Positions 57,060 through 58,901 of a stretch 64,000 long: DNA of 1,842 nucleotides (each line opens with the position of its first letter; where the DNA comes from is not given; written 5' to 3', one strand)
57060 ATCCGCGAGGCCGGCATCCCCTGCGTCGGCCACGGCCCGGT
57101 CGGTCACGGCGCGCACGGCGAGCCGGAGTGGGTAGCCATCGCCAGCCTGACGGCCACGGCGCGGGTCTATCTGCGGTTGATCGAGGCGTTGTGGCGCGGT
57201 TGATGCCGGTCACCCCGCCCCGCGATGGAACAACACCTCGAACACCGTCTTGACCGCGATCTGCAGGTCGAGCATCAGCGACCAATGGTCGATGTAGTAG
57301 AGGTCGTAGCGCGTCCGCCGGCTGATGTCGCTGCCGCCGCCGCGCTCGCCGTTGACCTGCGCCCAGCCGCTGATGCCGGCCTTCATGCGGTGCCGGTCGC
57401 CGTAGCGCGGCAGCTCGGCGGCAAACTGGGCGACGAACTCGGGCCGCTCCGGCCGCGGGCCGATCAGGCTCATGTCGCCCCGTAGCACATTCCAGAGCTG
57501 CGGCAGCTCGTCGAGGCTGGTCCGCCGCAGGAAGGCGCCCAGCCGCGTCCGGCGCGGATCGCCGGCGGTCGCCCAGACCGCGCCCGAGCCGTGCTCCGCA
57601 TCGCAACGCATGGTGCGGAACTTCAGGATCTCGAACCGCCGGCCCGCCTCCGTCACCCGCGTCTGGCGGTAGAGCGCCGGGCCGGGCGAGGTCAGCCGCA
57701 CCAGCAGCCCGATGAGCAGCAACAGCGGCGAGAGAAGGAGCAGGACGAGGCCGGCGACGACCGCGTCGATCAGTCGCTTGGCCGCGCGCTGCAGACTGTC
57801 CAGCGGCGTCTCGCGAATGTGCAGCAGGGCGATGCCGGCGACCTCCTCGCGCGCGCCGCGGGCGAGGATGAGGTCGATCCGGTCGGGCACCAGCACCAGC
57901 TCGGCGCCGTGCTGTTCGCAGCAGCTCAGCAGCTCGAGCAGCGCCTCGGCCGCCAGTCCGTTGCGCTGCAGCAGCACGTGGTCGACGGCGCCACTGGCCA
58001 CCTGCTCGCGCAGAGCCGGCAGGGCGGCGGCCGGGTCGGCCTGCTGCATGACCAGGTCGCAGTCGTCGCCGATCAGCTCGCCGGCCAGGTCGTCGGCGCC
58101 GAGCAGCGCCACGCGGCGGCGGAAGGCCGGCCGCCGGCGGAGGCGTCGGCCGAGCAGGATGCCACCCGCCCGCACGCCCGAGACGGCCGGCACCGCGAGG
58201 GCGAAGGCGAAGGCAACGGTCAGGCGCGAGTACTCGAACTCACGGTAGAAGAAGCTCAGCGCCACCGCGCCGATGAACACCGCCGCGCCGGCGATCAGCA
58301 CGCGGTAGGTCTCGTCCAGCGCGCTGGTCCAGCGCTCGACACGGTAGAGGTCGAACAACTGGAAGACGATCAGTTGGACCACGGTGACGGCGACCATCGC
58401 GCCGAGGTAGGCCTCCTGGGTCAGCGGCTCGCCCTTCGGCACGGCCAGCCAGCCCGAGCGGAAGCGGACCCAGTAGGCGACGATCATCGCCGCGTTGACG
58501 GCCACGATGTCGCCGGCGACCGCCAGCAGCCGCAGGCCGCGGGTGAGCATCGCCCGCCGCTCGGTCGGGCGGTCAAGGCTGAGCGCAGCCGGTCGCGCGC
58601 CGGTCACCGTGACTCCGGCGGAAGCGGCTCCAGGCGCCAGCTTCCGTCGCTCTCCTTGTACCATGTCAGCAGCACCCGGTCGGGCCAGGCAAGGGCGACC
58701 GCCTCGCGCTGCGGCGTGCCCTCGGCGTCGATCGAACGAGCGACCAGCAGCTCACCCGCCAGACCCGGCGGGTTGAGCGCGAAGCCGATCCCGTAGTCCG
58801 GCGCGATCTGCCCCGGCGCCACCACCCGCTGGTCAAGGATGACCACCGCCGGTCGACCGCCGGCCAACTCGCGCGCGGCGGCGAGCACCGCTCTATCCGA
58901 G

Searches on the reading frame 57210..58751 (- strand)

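Call 62: search_protein_families(library=pfam, proteins=[window:57210-58751:-], max_evalue=0.0001)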
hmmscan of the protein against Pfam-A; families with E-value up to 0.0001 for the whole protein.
window:57210-58751:- (513 aa): 2 families
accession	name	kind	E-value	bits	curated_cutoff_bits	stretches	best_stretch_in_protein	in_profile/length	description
PF02397.22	Bac_transf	-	2.6e-66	223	27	1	325-507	1-178/179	Bacterial sugar transferase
PF13727.12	CoA_binding_3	-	3.3e-07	30.9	25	1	131-227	1-96/175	CoA-binding domain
